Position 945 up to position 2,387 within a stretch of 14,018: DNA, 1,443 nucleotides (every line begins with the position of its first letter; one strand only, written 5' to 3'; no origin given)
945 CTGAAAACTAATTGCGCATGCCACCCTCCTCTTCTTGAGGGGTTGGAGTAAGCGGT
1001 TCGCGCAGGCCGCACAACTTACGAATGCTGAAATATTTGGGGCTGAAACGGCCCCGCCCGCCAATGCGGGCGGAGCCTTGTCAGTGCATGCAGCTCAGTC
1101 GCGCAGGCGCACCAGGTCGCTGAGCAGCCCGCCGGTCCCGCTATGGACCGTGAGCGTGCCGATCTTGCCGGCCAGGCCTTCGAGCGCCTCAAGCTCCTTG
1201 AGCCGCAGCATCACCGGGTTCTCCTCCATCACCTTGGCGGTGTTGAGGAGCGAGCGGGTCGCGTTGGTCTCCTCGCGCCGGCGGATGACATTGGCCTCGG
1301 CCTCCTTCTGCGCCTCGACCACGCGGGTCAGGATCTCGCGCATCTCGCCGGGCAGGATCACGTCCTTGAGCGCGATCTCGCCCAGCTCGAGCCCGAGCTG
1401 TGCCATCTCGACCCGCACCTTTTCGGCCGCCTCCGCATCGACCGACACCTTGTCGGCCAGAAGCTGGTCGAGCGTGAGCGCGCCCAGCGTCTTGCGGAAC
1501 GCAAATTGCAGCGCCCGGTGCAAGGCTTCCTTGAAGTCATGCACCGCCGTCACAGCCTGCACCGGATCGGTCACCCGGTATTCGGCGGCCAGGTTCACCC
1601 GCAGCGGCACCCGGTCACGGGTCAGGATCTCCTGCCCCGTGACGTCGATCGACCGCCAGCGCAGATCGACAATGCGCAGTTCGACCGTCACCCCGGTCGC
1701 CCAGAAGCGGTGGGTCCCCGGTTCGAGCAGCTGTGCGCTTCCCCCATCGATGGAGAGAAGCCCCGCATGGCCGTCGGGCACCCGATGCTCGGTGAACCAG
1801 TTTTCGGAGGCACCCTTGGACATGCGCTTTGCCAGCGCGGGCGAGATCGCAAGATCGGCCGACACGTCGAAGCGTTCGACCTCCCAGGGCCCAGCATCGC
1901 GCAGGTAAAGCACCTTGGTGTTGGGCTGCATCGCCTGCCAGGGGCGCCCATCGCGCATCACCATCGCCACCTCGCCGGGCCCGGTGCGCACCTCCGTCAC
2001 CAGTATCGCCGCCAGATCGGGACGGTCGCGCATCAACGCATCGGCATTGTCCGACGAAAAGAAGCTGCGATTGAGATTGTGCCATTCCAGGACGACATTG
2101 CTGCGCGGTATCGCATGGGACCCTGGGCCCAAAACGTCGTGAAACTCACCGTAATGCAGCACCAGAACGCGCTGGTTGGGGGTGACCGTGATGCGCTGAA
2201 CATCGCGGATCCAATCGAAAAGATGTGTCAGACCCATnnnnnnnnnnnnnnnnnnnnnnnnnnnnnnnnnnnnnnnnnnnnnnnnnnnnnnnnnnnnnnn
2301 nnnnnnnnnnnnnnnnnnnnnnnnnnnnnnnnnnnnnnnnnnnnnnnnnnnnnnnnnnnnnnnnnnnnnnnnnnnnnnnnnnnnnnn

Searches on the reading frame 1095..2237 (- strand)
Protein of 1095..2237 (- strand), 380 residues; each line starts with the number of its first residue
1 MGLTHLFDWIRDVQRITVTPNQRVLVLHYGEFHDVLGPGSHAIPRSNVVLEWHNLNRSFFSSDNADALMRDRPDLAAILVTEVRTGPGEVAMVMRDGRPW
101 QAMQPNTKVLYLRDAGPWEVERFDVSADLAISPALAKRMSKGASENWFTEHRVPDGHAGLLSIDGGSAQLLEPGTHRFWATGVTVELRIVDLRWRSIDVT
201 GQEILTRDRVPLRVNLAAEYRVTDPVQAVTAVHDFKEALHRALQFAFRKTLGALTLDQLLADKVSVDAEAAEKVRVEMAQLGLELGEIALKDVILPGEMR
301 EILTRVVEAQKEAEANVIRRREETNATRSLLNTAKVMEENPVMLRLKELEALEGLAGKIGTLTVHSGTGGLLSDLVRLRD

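Call 9: search_protein_families(library=pfam, proteins=[window:1095-2237:-], max_evalue=1)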
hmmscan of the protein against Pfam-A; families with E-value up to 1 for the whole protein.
window:1095-2237:- (380 aa): 3 families
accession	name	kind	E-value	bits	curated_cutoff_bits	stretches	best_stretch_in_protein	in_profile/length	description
PF01145.31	Band_7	-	2.7e-31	109.4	23.6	1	152-323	2-175/176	SPFH domain / Band 7 family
PF13421.11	Band_7_1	-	3.8e-06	27.1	24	1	233-307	131-207/211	SPFH domain-Band 7 family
PF07400.16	IL11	-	0.16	12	25.8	1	310-375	8-73/170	Interleukin 11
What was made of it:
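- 1095..2237 (-): SPFH/slipin gene (380 aa), the upstream transcription unit. Pfam Band_7, E = 2.7e-31 (call 9).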

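Call 10: search_protein_families(library=ncbifam, proteins=[window:1095-2237:-], max_evalue=1)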
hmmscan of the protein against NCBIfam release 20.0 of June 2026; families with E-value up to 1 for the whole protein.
window:1095-2237:- (380 aa): 3 families
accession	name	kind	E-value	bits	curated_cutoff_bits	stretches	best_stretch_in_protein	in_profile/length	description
TIGR01933.1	hflK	equivalog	1.9e-13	50.5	159.4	1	201-324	50-176/261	FtsH protease activity modulator HflK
NF008181.0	PRK10930.1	equivalog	5.7e-08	32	660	1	195-323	141-270/419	FtsH protease activity modulator HflK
TIGR01932.1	hflC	equivalog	0.048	12.5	134.4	0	188-263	63-143/318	protease modulator HflC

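Call 11: find_related_loci(query=window:1095-2237:-, collection=genome_contigs, flank=4000)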
Query window:1095-2237:- (380 aa) in genome_contigs; peptide patterns used: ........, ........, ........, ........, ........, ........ (x = any residue, [..] = any of these).
198 stretches matched a pattern; 37 encode a relative of the query (tblastn E <= 1e-3); 37 distinct loci.
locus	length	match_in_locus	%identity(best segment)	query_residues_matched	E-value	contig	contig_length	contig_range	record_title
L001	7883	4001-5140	61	1-380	3e-145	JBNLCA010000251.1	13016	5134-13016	MAG: Paracoccaceae bacterium isolate C2.bin.15.orig k141_115416, whole genome shotgun sequence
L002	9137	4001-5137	60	1-379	8e-139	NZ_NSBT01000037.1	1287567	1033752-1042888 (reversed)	Actibacterium ureilyticum strain LS-811 LS-811_S37_1287567bp, whole genome shotgun sequence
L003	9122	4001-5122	59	6-380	4e-130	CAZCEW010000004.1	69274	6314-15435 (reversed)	MAG TPA_asm: uncultured Rhodobacterales bacterium isolate SRP268394_co2_38 genome assembly, contig: NODE_438_length_6927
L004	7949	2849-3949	57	15-380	6e-127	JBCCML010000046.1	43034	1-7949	MAG: Pseudomonadota bacterium isolate P01_C01_bin.51 k141_29623_length_43034_cov_53.6265, whole genome shotgun sequence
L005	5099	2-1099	59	14-380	3e-127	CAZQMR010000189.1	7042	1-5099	MAG TPA_asm: uncultured Rhodobacterales bacterium isolate SRP065251_co2_66 genome assembly, contig: NODE_10545_length_70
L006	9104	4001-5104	57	15-380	1e-125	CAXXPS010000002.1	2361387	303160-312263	MAG: Rhizobiaceae bacterium isolate 111dee74-41c5-48c8-97b9-1bdf9f66f5c5 genome assembly, contig: contig_2, whole genome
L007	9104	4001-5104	57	15-380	4e-125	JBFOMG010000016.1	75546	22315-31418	MAG: Rhizobiaceae bacterium isolate E07Bin-6-1 c_000000000016, whole genome shotgun sequence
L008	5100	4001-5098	57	3-367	7e-124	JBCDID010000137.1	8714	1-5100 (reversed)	MAG: Pseudomonadota bacterium isolate P01_H01_bin.171 k141_3029824_length_8714_cov_8.0000, whole genome shotgun sequence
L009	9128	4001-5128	54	16-379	7e-115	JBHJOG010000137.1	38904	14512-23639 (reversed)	MAG: Alphaproteobacteria bacterium isolate al_S4C421_1 S4Ck119_435497, whole genome shotgun sequence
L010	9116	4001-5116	39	16-378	2e-85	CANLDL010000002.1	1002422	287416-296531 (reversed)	uncultured Pseudomonadales bacterium isolate 207.fasta genome assembly, contig: NODE_2, whole genome shotgun sequence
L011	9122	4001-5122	40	16-380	3e-85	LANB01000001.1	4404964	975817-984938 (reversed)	Cellvibrionaceae bacterium 1162T.S.0a.05 H152DRAFT_scaffold00001.1_C, whole genome shotgun sequence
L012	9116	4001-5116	38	16-378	1e-78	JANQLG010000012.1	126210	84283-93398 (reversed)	MAG: Spongiibacteraceae bacterium isolate PL25a_bin.51 k99_5412331, whole genome shotgun sequence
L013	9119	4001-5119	37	16-379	1e-78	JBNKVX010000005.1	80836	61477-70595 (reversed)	MAG: Cellvibrionaceae bacterium isolate A1.bin.9.strict NODE_5_length_80836_cov_5.819537, whole genome shotgun sequence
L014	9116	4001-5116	37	16-378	8e-79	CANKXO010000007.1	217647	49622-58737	uncultured Pseudomonadales bacterium isolate 2-516-G.fasta genome assembly, contig: NODE_7, whole genome shotgun sequenc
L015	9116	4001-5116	37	16-378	1e-78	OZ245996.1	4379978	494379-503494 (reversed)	MAG: Cellvibrionaceae bacterium isolate 7dcdd730-8b32-4169-8b40-376874fee246 genome assembly, chromosome: 1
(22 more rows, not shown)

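Call 13: find_encoding_contigs(protein=window:1095-2237:-, flank=6000, max_places=10)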
Protein window:1095-2237:- (380 aa): no gene with exactly this product is on record in the collection.

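Call 20: find_homologous_proteins(query=window:1095-2237:-, max_evalue=1e-30)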
Query window:1095-2237:- (380 aa): 7942 proteins with E <= 1e-30 among 8000 candidates; the best 120 are listed.
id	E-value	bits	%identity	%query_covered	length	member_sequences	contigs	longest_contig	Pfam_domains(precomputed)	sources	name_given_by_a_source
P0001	6.4e-247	836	100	100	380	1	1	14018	PF01145.32,PF13421.12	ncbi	ncbi:MAG: slipin family protein [Pseudomonadota bacterium]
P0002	2.5e-200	683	82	100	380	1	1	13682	PF01145.32,PF13421.12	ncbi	ncbi:MAG: slipin family protein [Pseudomonadota bacterium]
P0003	2.9e-176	604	74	99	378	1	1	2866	PF01145.32,PF13421.12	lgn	-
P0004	5.2e-176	603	75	99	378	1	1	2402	PF01145.32,PF13421.12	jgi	jgi:regulator of protease activity HflC (stomatin/prohibitin superfamily)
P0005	3.9e-144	498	64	99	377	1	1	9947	PF01145.32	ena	-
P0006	7.1e-143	494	61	99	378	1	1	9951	PF01145.32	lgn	-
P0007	6.0e-142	491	61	99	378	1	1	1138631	PF01145.32,PF13421.12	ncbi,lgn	ncbi:MAG: slipin family protein [Pseudomonadota bacterium]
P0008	1.1e-138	480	59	99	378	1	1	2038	PF01145.32,PF13421.12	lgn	-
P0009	4.3e-138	478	61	100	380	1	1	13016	PF01145.32,PF13421.12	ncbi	-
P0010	8.2e-138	477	61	99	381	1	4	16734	PF01145.32,PF13421.12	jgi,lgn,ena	-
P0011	1.9e-137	476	62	95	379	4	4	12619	PF01145.32,PF13421.12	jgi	jgi:regulator of protease activity HflC (stomatin/prohibitin superfamily)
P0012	2.6e-137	476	62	97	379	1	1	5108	PF01145.32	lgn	-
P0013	3.3e-137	475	62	99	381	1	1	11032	PF01145.32,PF13421.12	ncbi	ncbi:MAG: slipin family protein [Pseudomonadota bacterium]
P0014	4.2e-137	475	60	99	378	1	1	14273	PF01145.32,PF13421.12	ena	-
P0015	4.7e-137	475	61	97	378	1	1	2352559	PF01145.32,PF13421.12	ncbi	-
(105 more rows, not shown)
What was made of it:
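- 1095..2237 (-): Sources name it a slipin family protein (call 20).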

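Call 21: find_encoding_contigs(protein=P0002, flank=6000, max_places=3)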
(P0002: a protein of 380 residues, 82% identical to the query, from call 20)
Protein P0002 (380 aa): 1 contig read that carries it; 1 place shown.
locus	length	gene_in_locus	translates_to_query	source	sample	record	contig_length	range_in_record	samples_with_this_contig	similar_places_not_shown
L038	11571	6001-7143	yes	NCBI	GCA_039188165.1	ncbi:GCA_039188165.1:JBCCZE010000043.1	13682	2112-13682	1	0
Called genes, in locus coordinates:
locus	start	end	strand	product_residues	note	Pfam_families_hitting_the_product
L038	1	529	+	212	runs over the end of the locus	PF00697:PRAI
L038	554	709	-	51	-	-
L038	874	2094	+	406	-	PF00291:PALP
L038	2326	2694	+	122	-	-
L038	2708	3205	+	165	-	-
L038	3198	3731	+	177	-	PF00196:GerE (weak)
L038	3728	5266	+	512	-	PF00884:Sulfatase, PF01663:Phosphodiest (weak), PF16347:SGSH_C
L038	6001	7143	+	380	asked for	PF13421:Band_7_1 (faint), PF01145:Band_7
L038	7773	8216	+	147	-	-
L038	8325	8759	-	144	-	PF08974:DUF1877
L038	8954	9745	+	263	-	PF00290:Trp_syntA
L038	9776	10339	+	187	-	PF03473:MOSC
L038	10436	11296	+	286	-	PF00753:Lactamase_B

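Call 22: find_encoding_contigs(protein=P0001, flank=6000, max_places=3)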
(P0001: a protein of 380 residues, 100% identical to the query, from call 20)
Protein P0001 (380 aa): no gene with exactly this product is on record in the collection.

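Call 23: find_encoding_contigs(protein=P0003, flank=6000, max_places=3)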
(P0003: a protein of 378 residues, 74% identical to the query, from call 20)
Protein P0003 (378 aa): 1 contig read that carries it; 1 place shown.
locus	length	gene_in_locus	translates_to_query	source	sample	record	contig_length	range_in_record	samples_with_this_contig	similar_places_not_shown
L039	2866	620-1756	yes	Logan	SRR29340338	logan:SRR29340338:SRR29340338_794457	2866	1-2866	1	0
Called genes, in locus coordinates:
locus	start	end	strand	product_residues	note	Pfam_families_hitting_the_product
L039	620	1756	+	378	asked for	PF13421:Band_7_1 (faint), PF01145:Band_7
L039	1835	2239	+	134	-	-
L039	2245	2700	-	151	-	PF08974:DUF1877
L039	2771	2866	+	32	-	?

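Call 24: find_encoding_contigs(protein=P0004, flank=6000, max_places=3)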
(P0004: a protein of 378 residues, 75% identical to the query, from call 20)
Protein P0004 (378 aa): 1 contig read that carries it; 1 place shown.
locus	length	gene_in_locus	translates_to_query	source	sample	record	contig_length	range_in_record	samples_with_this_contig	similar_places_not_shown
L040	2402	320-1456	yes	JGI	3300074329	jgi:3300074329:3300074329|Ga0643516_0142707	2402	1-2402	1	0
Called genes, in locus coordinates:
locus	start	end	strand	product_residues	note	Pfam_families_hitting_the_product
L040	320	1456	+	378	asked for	PF13421:Band_7_1 (faint), PF01145:Band_7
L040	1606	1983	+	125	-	-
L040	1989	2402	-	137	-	?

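Call 66: find_encoding_contigs(protein=P0006, flank=3000, max_places=2)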
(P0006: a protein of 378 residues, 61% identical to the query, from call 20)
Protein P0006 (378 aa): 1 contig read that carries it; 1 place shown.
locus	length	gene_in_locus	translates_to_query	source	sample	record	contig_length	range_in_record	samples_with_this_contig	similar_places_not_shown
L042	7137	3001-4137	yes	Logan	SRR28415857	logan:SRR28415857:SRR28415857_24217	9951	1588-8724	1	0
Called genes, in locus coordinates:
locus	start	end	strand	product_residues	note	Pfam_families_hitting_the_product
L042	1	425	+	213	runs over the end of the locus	PF00697:PRAI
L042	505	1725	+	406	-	PF00291:PALP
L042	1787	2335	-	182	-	-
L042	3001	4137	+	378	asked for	PF01145:Band_7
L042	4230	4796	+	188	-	-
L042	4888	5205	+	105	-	-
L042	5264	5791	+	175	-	-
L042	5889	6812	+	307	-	PF00294:PfkB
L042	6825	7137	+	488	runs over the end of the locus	PF00479:G6PD_N, PF02781:G6PD_C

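Call 67: find_encoding_contigs(protein=P0005, flank=3000, max_places=2)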
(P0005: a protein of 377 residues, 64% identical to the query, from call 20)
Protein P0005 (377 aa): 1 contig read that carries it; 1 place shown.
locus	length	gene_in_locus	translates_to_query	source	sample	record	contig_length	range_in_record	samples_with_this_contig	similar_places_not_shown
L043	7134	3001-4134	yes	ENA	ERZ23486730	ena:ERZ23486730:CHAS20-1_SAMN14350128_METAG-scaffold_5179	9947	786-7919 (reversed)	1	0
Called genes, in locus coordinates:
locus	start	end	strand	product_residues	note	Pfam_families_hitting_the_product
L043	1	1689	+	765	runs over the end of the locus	PF01315:Ald_Xan_dh_C, PF02738:MoCoBD_1, PF20256:MoCoBD_2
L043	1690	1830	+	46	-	-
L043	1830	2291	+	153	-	PF13673:Acetyltransf_10 (weak), PF00583:Acetyltransf_1, PF13508:Acetyltransf_7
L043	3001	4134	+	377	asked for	PF01145:Band_7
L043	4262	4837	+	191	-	-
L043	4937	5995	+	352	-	PF09994:T6SS_Tle1-like_cat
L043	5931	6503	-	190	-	-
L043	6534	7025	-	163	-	-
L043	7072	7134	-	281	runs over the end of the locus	?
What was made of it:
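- The slot holds different cargo in L042 and L043 (calls 66, 67).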

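Call 69: search_protein_families(library=padloc, proteins=[window:1095-2237:-, L042:4230-4796:+, L043:4262-4837:+], max_evalue=0.01)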
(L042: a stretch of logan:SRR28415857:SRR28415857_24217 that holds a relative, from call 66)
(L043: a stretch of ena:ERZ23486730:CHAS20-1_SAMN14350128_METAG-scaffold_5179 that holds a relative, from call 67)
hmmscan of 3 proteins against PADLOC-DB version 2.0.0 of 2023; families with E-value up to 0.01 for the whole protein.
window:1095-2237:- (380 aa): 0 families

L042:4230-4796:+ (188 aa): 0 families

L043:4262-4837:+ (191 aa): 0 families

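Call 70: search_protein_families(library=pfam, proteins=[L042:4230-4796:+, L043:4262-4837:+, L042:4888-5205:+], max_evalue=0.1)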
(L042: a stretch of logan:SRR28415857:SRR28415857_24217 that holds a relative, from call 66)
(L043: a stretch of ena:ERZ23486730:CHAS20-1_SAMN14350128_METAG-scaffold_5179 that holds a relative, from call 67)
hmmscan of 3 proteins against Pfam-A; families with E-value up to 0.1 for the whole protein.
L042:4230-4796:+ (188 aa): 0 families

L043:4262-4837:+ (191 aa): 0 families

L042:4888-5205:+ (105 aa): 0 families
